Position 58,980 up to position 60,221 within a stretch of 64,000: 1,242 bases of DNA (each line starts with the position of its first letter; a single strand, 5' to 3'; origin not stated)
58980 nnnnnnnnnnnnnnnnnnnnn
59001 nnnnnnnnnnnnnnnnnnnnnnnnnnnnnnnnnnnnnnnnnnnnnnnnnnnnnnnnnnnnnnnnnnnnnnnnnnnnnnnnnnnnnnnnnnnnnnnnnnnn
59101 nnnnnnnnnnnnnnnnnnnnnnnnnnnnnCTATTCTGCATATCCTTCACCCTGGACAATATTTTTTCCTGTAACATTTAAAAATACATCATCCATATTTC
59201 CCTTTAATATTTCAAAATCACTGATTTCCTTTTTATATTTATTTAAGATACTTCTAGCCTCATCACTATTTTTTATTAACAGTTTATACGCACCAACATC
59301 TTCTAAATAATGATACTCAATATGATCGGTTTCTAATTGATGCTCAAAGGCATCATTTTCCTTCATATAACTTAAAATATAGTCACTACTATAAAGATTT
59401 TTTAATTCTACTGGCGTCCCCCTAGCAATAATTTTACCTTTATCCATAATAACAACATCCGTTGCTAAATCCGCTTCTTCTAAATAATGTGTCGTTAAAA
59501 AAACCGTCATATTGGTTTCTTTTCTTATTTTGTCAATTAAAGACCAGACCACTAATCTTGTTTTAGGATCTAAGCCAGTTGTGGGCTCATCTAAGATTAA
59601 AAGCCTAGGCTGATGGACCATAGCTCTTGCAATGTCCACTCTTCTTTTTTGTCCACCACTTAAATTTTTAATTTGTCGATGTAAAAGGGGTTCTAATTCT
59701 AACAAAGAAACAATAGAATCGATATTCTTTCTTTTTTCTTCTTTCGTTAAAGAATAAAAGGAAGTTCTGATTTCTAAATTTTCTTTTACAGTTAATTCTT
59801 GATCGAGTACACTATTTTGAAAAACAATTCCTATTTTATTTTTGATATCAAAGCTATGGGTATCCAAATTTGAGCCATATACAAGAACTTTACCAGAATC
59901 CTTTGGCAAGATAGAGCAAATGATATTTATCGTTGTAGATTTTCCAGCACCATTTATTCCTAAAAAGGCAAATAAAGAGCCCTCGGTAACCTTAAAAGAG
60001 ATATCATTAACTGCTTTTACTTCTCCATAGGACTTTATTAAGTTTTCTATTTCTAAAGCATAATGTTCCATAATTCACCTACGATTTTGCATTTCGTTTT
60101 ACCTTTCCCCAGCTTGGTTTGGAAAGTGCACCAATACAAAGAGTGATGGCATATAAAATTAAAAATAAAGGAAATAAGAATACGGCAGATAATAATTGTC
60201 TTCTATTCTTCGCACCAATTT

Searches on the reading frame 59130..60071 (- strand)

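Call 3: search_protein_families(library=ncbifam, proteins=[window:59130-60071:-])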
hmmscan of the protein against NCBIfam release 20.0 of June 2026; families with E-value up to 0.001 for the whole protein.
window:59130-60071:- (313 aa): 189 families (the best 25 are shown)
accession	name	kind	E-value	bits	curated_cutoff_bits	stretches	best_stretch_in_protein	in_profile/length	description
TIGR01188.1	drrA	subfamily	3.5e-79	266.2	312.45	1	13-302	1-302/302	daunorubicin resistance ABC transporter, ATP-binding protein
TIGR03864.1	PQQ_ABC_ATP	hypoth_equivalog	3.1e-63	213.4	302.25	1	5-227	1-223/236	ABC transporter, ATP-binding subunit, PQQ-dependent alcohol dehydrogenase system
NF033858.1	ABC2_perm_RbbA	equivalog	8.2e-60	202.7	1050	1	3-229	264-490/909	ribosome-associated ATPase/putative transporter RbbA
TIGR03522.1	GldA_ABC_ATP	equivalog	6.2e-56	190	402.6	1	6-299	3-299/301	gliding motility-associated ABC transporter ATP-binding subunit GldA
NF010060.0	PRK13537.1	equivalog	1.4e-53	181.8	521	1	4-305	14-312/314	nodulation factor ABC transporter ATP-binding protein NodI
NF010059.0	PRK13536.1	equivalog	2.3e-53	181.1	549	1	3-305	41-340/342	nodulation factor ABC transporter ATP-binding protein NodI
TIGR01288.1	nodI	equivalog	1.3e-50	172.2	424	1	4-305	3-301/303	nodulation factor ABC transporter ATP-binding protein NodI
TIGR04520.1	ECF_ATPase_1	equivalog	7.2e-50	169.9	315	1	7-223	2-223/269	energy-coupling factor transporter ATPase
TIGR00968.1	3a0106s01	subfamily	5.1e-48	163.7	342.75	1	7-239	2-234/237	sulfate ABC transporter ATP-binding protein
TIGR03265.1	PhnT2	equivalog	4.6e-46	157.7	457.7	1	5-250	4-249/353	putative 2-aminoethylphosphonate ABC transporter ATP-binding protein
TIGR04521.1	ECF_ATPase_2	equivalog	9.8e-45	152.8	330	1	17-223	17-232/279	energy-coupling factor transporter ATPase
TIGR04406.1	LPS_export_lptB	equivalog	2.4e-44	151.4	240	1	6-224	2-223/239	LPS export ABC transporter ATP-binding protein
NF043075.1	MMSYN1_0197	equivalog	5.7e-44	150.4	550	1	6-250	3-247/341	spermidine/putrescine ABC transporter ATP-binding protein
NF010156.0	PRK13635.1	equivalog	1e-43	149.5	392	1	4-223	4-227/279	energy-coupling factor ABC transporter ATP-binding protein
NF040840.2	tungstate_WtpC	equivalog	1.1e-43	149.8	440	1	6-234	2-229/347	tungstate ABC transporter ATP-binding protein WtpC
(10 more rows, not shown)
